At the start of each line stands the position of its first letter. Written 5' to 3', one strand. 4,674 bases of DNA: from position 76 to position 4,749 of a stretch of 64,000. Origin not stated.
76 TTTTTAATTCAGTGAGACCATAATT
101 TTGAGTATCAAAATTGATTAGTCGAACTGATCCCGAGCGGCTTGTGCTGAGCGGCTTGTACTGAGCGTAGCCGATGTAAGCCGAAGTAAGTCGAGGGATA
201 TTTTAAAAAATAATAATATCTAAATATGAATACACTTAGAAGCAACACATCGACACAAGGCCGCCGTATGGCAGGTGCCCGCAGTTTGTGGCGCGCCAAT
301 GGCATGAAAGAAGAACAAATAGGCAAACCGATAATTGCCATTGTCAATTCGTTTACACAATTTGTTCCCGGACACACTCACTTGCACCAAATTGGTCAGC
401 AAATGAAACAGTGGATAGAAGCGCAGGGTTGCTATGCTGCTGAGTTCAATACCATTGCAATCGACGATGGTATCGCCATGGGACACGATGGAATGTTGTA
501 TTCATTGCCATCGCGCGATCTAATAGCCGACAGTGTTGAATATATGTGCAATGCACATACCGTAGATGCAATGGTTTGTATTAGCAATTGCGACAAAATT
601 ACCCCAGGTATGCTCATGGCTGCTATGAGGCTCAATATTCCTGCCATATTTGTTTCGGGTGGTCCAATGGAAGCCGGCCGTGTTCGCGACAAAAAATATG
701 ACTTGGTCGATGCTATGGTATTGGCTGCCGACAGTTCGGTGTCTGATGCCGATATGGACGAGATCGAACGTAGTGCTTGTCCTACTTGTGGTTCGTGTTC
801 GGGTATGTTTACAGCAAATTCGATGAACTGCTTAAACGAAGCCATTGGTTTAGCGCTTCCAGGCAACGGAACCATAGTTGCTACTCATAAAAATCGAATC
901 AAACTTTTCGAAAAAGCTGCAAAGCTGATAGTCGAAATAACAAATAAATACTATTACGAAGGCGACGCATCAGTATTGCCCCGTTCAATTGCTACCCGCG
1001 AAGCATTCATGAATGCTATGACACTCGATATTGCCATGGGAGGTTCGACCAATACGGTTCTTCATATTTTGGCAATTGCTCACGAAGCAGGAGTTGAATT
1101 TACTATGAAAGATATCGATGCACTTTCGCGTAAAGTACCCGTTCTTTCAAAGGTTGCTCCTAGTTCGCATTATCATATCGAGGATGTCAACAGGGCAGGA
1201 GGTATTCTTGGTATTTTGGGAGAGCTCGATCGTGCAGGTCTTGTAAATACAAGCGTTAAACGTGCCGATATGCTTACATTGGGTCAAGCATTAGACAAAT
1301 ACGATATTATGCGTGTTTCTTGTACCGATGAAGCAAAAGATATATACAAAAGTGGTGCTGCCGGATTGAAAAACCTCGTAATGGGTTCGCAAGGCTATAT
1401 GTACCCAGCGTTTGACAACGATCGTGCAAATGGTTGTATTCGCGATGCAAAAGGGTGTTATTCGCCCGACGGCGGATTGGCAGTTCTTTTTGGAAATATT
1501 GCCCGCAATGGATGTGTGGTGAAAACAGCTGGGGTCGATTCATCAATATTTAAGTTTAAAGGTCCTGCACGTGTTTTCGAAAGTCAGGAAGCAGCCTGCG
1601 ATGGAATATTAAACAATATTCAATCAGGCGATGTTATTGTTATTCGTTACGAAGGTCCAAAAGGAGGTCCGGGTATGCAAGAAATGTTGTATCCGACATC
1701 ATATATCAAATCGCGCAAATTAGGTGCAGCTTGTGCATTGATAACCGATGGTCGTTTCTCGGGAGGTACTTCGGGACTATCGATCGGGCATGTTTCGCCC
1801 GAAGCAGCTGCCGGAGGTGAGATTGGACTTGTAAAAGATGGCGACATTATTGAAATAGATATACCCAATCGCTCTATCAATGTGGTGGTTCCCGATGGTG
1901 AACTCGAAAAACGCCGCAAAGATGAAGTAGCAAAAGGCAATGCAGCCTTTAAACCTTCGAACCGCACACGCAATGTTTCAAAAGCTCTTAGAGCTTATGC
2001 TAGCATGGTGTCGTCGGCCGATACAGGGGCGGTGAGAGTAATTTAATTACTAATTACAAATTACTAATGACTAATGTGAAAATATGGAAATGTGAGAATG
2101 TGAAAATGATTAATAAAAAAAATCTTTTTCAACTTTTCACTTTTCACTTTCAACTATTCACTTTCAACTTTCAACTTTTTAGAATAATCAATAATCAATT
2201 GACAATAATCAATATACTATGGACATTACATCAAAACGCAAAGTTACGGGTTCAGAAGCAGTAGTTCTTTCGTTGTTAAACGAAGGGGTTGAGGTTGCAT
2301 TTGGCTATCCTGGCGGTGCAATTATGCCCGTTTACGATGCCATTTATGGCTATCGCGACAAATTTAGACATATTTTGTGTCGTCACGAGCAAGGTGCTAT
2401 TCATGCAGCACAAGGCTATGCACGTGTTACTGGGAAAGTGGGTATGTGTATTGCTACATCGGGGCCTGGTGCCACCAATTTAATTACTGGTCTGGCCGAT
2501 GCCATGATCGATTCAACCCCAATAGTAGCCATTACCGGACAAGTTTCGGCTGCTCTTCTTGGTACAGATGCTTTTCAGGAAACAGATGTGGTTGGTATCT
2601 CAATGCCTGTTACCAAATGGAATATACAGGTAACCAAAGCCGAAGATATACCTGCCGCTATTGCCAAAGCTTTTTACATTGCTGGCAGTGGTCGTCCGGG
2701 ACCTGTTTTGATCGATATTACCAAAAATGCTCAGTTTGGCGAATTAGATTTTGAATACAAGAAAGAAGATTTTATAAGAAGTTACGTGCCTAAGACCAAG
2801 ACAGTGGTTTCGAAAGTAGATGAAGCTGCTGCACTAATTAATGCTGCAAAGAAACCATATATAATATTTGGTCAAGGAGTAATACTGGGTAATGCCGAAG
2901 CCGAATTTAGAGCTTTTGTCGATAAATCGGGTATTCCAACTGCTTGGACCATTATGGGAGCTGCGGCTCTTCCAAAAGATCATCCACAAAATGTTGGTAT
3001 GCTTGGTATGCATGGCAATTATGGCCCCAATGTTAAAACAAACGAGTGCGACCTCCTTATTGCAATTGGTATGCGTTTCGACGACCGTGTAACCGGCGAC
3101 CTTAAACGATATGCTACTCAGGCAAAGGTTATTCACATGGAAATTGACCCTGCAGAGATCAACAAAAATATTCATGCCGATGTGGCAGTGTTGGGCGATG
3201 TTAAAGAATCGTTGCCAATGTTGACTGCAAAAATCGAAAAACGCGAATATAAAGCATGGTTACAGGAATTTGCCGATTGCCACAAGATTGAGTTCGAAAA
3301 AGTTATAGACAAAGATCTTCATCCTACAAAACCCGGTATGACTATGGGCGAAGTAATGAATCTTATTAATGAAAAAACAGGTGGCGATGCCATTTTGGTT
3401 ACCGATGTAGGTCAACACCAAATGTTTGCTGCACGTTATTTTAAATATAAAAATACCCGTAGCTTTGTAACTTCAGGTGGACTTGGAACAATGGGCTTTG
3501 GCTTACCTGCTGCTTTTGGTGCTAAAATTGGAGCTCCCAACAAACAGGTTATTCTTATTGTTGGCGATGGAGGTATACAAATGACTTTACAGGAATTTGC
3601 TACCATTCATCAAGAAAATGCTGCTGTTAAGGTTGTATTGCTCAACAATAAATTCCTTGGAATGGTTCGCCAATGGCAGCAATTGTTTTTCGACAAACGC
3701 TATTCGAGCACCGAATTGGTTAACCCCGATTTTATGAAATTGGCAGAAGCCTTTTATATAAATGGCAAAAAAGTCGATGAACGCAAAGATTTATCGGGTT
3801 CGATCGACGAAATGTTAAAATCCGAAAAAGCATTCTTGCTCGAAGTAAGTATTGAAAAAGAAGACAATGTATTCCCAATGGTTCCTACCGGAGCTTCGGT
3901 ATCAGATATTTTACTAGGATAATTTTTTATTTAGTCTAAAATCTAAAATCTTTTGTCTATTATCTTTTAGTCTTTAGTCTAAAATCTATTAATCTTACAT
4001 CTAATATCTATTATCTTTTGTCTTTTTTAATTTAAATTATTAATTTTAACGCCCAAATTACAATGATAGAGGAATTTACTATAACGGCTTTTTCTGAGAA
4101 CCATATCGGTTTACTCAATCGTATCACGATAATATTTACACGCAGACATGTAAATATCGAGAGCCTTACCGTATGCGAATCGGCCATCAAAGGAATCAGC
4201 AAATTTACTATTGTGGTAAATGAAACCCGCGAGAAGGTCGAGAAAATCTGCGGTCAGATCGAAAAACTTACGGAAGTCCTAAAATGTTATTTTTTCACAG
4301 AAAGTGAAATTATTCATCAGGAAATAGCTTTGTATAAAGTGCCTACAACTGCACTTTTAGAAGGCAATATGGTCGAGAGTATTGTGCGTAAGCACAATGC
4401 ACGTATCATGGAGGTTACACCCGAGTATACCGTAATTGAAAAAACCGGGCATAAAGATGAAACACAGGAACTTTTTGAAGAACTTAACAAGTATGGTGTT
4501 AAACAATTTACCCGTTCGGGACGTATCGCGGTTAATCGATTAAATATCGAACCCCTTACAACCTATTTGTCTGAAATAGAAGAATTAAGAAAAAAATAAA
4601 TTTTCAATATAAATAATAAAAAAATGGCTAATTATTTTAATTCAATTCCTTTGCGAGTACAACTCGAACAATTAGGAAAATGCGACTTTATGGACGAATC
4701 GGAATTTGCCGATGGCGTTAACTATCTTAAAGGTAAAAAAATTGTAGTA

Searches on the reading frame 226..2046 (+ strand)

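Call 6: search_protein_families(library=pfam, proteins=[window:226-2046:+], max_evalue=0.001)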
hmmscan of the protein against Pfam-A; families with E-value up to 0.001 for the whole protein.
window:226-2046:+ (606 aa): 2 families
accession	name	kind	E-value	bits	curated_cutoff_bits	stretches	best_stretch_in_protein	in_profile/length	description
PF00920.27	ILVD_EDD_N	-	3.8e-126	421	27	1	34-353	1-314/316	Dihydroxy-acid/6-phosphogluconate dehydratase N-terminal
PF24877.1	ILV_EDD_C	-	1.1e-73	247.2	27.7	1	404-602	2-191/191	Dihydroxy-acid/6-phosphogluconate dehydratase C-terminal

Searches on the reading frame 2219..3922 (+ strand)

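Call 6: search_protein_families(library=pfam, proteins=[window:2219-3922:+], max_evalue=0.001)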
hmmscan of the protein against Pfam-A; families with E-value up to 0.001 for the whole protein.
window:2219-3922:+ (567 aa): 3 families
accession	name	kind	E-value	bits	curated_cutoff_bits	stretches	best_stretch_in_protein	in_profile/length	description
PF02775.26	TPP_enzyme_C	-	2e-51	174.2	21.9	1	396-543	1-151/151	Thiamine pyrophosphate enzyme, C-terminal TPP binding domain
PF00205.28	TPP_enzyme_M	-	2.9e-44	150.5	30.4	1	200-334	1-136/137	Thiamine pyrophosphate enzyme, central domain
PF02776.23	TPP_enzyme_N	-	3.4e-39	133.8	26.8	1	10-126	2-118/119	Thiamine pyrophosphate enzyme, N-terminal TPP binding domain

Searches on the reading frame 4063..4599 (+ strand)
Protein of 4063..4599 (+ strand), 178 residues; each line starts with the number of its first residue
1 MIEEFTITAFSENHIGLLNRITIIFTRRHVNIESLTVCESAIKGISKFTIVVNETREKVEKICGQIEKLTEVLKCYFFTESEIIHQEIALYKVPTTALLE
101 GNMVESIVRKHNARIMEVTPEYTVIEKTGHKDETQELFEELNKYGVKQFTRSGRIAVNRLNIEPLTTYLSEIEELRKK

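Call 6: search_protein_families(library=pfam, proteins=[window:4063-4599:+], max_evalue=0.001)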
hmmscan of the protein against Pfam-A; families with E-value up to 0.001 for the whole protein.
window:4063-4599:+ (178 aa): 5 families
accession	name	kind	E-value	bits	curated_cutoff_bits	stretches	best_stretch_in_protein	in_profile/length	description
PF10369.15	ALS_ss_C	-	1.9e-21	76.3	23.2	1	86-159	1-73/74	Small subunit of acetolactate synthase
PF22629.2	ACT_AHAS_ss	-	3.7e-16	59.5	27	1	11-74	5-67/67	AHAS small subunit-like ACT domain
PF01842.31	ACT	-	7.3e-08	32.5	27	1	7-62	3-57/66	ACT domain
PF13710.12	ACT_5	-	9.6e-08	32.2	27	1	16-75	4-62/62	ACT domain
PF13291.12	ACT_4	-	0.00056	21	27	0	6-75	8-78/80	ACT domain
